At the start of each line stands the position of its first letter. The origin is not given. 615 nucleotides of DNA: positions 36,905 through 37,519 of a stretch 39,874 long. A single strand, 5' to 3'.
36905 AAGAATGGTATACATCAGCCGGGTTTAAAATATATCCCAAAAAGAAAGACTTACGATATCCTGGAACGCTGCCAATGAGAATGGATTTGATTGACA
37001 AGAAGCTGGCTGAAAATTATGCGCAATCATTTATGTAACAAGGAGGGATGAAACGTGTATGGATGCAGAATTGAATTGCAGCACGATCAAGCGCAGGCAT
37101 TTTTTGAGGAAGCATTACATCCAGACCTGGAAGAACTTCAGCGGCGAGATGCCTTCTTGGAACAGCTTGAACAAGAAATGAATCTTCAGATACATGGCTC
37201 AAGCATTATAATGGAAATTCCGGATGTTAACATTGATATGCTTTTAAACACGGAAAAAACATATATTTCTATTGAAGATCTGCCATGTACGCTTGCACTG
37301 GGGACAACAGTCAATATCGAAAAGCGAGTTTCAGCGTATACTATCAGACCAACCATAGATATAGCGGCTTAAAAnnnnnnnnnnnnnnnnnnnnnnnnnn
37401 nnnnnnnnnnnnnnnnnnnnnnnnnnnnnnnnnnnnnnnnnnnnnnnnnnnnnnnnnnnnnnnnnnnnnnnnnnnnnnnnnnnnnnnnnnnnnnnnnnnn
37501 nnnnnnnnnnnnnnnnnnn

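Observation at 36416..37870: Phage-borne GNAT toxin / RHH-less antitoxin / SecB-like chaperone cassette: a candidate new toxin-antitoxin-chaperone (TAC) system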

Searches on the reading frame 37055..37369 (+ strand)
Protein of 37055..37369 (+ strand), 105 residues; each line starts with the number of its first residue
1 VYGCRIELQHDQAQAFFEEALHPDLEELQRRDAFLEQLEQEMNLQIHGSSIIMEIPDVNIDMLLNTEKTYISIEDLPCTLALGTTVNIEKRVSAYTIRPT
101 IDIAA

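Call 4: search_protein_families(library=pfam, proteins=[window:37055-37369:+], max_evalue=1)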
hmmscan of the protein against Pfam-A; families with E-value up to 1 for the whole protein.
window:37055-37369:+ (105 aa): 2 families
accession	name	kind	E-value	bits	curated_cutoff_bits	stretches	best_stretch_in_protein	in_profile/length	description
PF00852.26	Glyco_transf_10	-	0.059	13.5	23.9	1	26-78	16-69/182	Glycosyltransferase family 10 (fucosyltransferase) C-term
PF25708.1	Phage_T7_Gp5_9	-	0.079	13.3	24.5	1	24-40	11-27/46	Phage T7 gp5.9 RecBCD inhibitor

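Call 5: search_protein_families(library=ncbifam, proteins=[window:37055-37369:+], max_evalue=1)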
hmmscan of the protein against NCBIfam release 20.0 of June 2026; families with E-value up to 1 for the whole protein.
window:37055-37369:+ (105 aa): 0 families

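Call 6: search_protein_families(library=padloc, proteins=[window:37055-37369:+], max_evalue=1)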
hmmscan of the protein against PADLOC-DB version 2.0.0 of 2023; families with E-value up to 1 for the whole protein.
window:37055-37369:+ (105 aa): 1 family
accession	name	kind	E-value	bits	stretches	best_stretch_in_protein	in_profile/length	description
PDLC04983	PDC-S26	-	0.013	12.9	1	33-74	74-118/413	-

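Call 7: search_protein_families(library=phrogs, proteins=[window:37055-37369:+], max_evalue=1)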
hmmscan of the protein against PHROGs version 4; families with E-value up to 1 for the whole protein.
window:37055-37369:+ (105 aa): 0 families

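Call 24: find_homologous_proteins(query=window:37055-37369:+)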
Query window:37055-37369:+ (105 aa): 5 proteins with E <= 0.001 among 8 candidates.
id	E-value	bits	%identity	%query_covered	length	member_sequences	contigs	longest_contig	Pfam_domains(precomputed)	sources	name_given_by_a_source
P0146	4.1e-61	221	99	100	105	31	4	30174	-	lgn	-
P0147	2.5e-40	154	69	100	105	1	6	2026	-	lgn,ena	-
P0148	3.2e-40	154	70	100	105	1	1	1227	-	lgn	-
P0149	1.5e-34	136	64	100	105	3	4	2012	-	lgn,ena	-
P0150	1.5e-24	104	100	49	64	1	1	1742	-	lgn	-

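Call 40: search_solved_structures(query=A4, max_evalue=10, show_alignments=3)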
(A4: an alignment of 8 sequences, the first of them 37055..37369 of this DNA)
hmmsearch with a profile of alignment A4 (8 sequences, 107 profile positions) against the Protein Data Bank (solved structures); distinct sequences matched with E-value up to 10: 6.
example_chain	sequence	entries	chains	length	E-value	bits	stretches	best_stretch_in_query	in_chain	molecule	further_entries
5h7b_A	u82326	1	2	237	0.00088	22.3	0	7-43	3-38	Immunoglobulin G-binding protein A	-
5h7a_C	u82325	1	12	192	0.0026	20.8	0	7-43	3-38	Immunoglobulin G-binding protein A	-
5h79_D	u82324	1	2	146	0.059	16.4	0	10-43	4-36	Immunoglobulin G-binding protein A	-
8j9s_C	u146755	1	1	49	0.49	13.5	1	31-70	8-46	Aminoacyl tRNA synthase complex-interacting multifunctional protein 2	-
8ga7_A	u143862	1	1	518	0.71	13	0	35-91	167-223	THR5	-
8zr0_A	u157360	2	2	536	0.96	12.5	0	16-42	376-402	Caseinolytic peptidase B protein homolog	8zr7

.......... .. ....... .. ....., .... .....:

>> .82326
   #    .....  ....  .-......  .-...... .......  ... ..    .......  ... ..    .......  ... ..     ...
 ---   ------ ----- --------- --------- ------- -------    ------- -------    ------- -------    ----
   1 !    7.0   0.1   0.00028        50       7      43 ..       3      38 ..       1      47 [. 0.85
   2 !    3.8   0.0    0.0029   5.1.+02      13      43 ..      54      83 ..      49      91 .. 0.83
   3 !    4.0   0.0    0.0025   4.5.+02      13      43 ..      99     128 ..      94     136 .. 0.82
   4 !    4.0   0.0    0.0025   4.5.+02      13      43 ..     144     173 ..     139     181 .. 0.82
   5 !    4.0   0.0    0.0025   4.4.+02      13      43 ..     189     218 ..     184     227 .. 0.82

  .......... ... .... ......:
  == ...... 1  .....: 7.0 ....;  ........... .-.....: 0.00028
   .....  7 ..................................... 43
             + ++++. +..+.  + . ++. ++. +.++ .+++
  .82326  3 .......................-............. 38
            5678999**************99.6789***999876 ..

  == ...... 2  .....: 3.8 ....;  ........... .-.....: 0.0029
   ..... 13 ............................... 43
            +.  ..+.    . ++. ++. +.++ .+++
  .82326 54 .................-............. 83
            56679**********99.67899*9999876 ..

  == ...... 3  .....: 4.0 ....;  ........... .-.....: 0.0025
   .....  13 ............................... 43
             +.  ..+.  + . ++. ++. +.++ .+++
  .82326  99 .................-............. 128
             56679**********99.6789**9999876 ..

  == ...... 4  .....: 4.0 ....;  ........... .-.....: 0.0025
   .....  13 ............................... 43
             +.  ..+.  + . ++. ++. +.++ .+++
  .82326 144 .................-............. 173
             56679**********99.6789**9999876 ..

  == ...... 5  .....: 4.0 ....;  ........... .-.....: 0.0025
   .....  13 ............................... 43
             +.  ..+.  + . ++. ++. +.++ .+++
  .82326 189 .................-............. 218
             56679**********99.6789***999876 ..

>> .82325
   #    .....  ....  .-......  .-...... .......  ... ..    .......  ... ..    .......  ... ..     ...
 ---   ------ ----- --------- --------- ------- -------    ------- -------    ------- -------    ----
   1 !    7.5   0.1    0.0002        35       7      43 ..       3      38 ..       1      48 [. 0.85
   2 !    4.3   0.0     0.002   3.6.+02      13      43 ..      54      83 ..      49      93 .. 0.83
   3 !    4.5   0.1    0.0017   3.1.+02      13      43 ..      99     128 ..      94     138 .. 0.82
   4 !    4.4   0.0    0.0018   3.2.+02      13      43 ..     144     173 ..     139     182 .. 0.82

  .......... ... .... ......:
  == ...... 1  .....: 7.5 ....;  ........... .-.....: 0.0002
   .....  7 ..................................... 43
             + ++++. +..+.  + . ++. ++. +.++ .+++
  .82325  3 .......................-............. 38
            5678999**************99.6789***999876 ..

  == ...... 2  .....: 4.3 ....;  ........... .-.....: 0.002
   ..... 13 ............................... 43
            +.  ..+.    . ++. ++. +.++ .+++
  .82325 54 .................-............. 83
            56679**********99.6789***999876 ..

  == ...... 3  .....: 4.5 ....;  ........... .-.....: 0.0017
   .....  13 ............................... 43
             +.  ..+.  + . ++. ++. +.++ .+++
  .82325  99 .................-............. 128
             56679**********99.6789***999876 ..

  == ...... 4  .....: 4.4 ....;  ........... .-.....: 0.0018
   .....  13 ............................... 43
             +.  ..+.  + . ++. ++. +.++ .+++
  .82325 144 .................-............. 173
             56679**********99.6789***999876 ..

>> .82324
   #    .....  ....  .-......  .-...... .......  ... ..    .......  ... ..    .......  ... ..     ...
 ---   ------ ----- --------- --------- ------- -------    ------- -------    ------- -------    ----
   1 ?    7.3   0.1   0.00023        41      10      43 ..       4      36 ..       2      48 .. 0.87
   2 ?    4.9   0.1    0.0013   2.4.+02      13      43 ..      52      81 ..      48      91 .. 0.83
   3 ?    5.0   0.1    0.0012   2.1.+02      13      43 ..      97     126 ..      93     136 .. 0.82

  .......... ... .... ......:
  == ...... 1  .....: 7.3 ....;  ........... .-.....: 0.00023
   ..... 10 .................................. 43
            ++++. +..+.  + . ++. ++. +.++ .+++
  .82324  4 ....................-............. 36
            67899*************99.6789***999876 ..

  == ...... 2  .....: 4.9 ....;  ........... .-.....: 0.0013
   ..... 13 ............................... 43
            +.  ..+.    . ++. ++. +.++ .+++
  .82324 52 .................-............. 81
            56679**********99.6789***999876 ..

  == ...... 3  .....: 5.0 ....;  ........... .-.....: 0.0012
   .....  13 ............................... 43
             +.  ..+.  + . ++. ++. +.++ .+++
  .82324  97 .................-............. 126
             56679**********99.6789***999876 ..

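Call 63: search_protein_representatives(alignment_id=A8)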
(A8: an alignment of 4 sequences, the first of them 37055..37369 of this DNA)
Query: 4 sequences, 105 profile positions. Proteins with E-value up to 0.001 (for the whole library): 82; up to 1e-10: 42; up to 1e-30: 1. The best 82 are listed.
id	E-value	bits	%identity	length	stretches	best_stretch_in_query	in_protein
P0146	5.0e-56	203.5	-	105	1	1-105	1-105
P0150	4.6e-26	107.2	-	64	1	1-52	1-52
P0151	6.5e-25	103.5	-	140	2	2-69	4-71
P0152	5.3e-24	100.6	-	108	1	2-105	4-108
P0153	2.4e-22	95.2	-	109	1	2-105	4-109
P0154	1.0e-21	93.2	-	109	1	2-101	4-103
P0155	5.9e-21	90.8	-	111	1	1-105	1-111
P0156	1.0e-20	90.0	-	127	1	1-87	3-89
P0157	3.3e-20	88.4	-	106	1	2-105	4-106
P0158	7.4e-20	87.3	-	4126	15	44-79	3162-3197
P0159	2.8e-19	85.4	-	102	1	5-81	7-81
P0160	5.4e-19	84.5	-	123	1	3-84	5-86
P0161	6.8e-19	84.2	-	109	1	2-83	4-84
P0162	1.3e-18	83.2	-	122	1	2-72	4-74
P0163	3.0e-18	82.1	-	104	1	5-105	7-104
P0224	4.7e-04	36.5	-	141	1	13-104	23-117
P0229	9.6e-04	35.5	-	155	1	4-90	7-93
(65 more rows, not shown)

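Call 74: find_encoding_contigs(protein=P0224, flank=2500, max_places=3)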
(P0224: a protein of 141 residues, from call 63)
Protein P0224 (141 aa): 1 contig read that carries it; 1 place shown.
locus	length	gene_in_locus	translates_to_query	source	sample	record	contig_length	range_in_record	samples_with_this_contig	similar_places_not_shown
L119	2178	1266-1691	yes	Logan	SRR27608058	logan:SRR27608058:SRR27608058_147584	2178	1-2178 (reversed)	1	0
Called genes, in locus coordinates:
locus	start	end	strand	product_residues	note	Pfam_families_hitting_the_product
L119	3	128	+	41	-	?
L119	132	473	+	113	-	PF03960:ArsC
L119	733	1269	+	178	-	-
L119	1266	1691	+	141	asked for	-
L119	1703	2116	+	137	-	PF02556:SecB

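Call 75: find_encoding_contigs(protein=P0229, flank=2500, max_places=3)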
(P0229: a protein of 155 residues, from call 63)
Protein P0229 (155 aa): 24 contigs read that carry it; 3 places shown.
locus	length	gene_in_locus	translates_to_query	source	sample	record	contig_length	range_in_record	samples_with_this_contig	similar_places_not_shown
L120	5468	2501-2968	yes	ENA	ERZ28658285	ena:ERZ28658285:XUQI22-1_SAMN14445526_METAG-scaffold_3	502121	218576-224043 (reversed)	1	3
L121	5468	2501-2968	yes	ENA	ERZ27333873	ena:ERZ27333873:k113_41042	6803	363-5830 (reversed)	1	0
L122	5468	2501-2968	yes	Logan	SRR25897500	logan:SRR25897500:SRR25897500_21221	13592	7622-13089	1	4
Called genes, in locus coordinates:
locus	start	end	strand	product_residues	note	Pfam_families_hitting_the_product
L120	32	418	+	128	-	PF01381:HTH_3, PF13443:HTH_26 (weak)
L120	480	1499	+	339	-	PF14020:DUF4236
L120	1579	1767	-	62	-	-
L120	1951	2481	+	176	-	PF13508:Acetyltransf_7 (weak)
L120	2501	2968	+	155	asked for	-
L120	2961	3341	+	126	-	-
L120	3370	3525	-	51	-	-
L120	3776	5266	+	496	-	PF00239:Resolvase, PF07508:Recombinase, PF13408:Zn_ribbon_recom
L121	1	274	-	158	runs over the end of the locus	-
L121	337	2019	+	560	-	PF00239:Resolvase, PF07508:Recombinase, PF13408:Zn_ribbon_recom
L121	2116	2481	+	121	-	PF13508:Acetyltransf_7 (weak)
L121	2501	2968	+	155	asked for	-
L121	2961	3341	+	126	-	-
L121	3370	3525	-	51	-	-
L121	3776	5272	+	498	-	PF00239:Resolvase, PF07508:Recombinase, PF13408:Zn_ribbon_recom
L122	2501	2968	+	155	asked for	-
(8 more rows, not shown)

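Call 78: predict_structure(alignment_id=A9)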
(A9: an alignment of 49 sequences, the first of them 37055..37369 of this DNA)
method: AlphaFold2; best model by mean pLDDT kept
length: 105 residues; sequences in the alignment: 49
mean_pLDDT: 70.5   pTM: 0.33
mean pLDDT of the five models: 70.5, 69.3, 66.7, 64.6, 63.4
residues with pLDDT >= 90: 0; 70-90: 55; 50-70: 47; < 50: 3
segments of 3 or more residues with pLDDT < 50: none
pLDDT, mean of each block of 10 residues (from residue 1): 73 86 87 86 73 73 64 61 55 56 53
secondary structure, 60 per line:
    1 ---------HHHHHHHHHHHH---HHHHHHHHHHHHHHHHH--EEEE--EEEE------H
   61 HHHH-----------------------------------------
elements in order: H10-21 H25-41 E44-47 E50-53 H60-64

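Call 81: fold_search(model_id=the predicted structure, library=pdb)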
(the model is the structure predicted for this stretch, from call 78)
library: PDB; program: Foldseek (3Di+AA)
matches with E <= 10: 13; with E <= 0.001: 0
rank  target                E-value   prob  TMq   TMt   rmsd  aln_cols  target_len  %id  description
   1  2dk8_MODEL_1_A        5.2e+00  0.06  0.16  0.19   8.8        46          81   22  Solution structure of rpc34 subunit in RNA polymerase III from mouse (released 2006-10-06)
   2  9tvu_c                5.2e+00  0.06  0.19  0.05  12.6        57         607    9  Structure of the Chlamydomonas reinhardtii chlororibosome (released 2026-02-18)
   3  3df8                  6.4e+00  0.09  0.14  0.13   6.8        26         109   19  The crystal structure of a possible HxlR family transcriptional factor from Thermoplasma volcanium GSS1 (released 2008-08-05)
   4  9fso_F                6.9e+00  0.06  0.18  0.08   8.6        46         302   20  Human RNA Polymerase III Class III Open Pre-initiation Complex 1 (OC1) (released 2025-01-15)
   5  5t7z                  7.8e+00  0.08  0.19  0.05   6.9        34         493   26  Monoclinic crystal form of the EpoB NRPS cyclization-docking bidomain from Sorangium cellulosum (released 2016-11-09)
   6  1r1u_A                8.4e+00  0.06  0.18  0.19   5.3        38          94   18  Crystal structure of the metal-sensing transcriptional repressor CzrA from Staphylococcus aureus in the apo-form (released 2004-05-18)
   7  8iue_P                8.4e+00  0.06  0.16  0.07   8.7        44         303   18  RNA polymerase III pre-initiation complex melting complex 1 (released 2023-05-24)
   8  6cdb_B                8.4e+00  0.05  0.17  0.18   4.6        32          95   22  Crystal Structure of V66L CzrA in the Zn(II)bound state (released 2018-07-11)
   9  1r23_A                8.4e+00  0.04  0.18  0.18  14.2        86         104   14  Crystal structure of the cyanobacterial metallothionein repressor SmtB in the Zn1-form (one Zn(II) per dimer) (released 2004-05-18)
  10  1r1u_B                9.0e+00  0.06  0.18  0.19   5.3        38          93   18  Crystal structure of the metal-sensing transcriptional repressor CzrA from Staphylococcus aureus in the apo-form (released 2004-05-18)
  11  7aoi_XB               9.0e+00  0.02  0.14  0.04  10.0        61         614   20  Trypanosoma brucei mitochondrial ribosome large subunit assembly intermediate (released 2020-12-02)
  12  6lui_A                9.6e+00  0.05  0.17  0.22   6.1        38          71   26  Crystal structure of the SAMD1 WH domain and DNA complex (released 2021-02-03)
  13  4l80_A                9.6e+00  0.04  0.15  0.07   9.3        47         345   15  Crystal Structure of Chloroflexus aurantiacus malyl-CoA lyase in complex with magnesium, oxalate, and propionyl-CoA (released 2013-12-04)

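Call 82: search_protein_families(library=pfam, alignment_id=A9, max_evalue=10)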
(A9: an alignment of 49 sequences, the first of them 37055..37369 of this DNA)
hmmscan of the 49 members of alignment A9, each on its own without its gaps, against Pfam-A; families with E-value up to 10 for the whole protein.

A. member 1, window:37055-37369:+ (105 aa): 2 families
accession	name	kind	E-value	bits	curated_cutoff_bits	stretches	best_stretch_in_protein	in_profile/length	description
PF00852.26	Glyco_transf_10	-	0.059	13.5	23.9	1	26-78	16-69/182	Glycosyltransferase family 10 (fucosyltransferase) C-term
PF25708.1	Phage_T7_Gp5_9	-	0.079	13.3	24.5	1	24-40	11-27/46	Phage T7 gp5.9 RecBCD inhibitor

B. families by the number of members that match (of 49 scanned): 15 families
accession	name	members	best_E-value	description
PF25708.1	Phage_T7_Gp5_9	2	0.036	Phage T7 gp5.9 RecBCD inhibitor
PF16751.10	RsdA_SigD_bd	2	0.054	Anti-sigma-D factor RsdA to sigma factor binding region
PF01204.24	Trehalase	1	0.026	Trehalase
PF22136.2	MpAgo_N-like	1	0.039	Bacterial argonaute protein N-terminal domain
PF23234.1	WH4_Lhr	1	0.054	Large helicase-related protein, winged-helix domain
PF18419.6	ATP-grasp_6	1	0.056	ATP-grasp-like domain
PF00852.26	Glyco_transf_10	1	0.059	Glycosyltransferase family 10 (fucosyltransferase) C-term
PF03745.19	DUF309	1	0.06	Domain of unknown function (DUF309)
PF21662.3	WipA_N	1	0.062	WipA, alpha-helical hairpin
PF19162.5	DUF5844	1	0.1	Family of unknown function (DUF5844)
PF20319.3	DUF6614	1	0.11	Family of unknown function (DUF6614)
PF16619.10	SUIM_assoc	1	0.12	Unstructured region C-term to UIM in Ataxin3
PF15278.12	Sec3_C_2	1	0.14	Sec3 exocyst complex subunit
PF17296.8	ArenaCapSnatch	1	0.23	Arenavirus cap snatching domain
PF25054.1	PHD_pln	1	0.24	PHD-type zinc finger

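Call 87: search_protein_families(library=pfam, proteins=[L120:1951-2478:+, L120:2501-2965:+, L120:2961-3338:+, L119:733-1266:+, L119:1703-2113:+], max_evalue=0.01)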
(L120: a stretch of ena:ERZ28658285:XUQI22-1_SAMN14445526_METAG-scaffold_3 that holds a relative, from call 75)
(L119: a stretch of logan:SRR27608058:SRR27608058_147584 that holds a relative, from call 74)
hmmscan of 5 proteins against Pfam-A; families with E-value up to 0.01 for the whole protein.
L120:1951-2478:+ (176 aa): 3 families
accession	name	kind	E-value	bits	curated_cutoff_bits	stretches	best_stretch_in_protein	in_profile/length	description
PF13508.13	Acetyltransf_7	-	7.2e-06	26.7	27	1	80-145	28-84/84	Acetyltransferase (GNAT) domain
PF00583.31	Acetyltransf_1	-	0.0034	18.1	20.7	1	85-143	59-116/116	Acetyltransferase (GNAT) family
PF13673.13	Acetyltransf_10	-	0.0064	16.9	23.6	1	88-149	54-113/128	Acetyltransferase (GNAT) domain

L120:2501-2965:+ (155 aa): 0 families

L120:2961-3338:+ (126 aa): 0 families

L119:733-1266:+ (178 aa): 3 families
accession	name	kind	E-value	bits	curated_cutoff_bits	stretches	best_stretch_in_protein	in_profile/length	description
PF13673.13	Acetyltransf_10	-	1e-05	25.9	23.6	1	84-161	52-125/128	Acetyltransferase (GNAT) domain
PF13508.13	Acetyltransf_7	-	0.00053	20.8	27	1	78-144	28-83/84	Acetyltransferase (GNAT) domain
PF00583.31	Acetyltransf_1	-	0.0021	18.8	20.7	1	84-143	58-116/116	Acetyltransferase (GNAT) family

L119:1703-2113:+ (137 aa): 1 family
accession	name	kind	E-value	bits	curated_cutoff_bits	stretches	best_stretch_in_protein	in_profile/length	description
PF02556.19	SecB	-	2.6e-08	34.3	26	1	27-129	31-131/141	Preprotein translocase subunit SecB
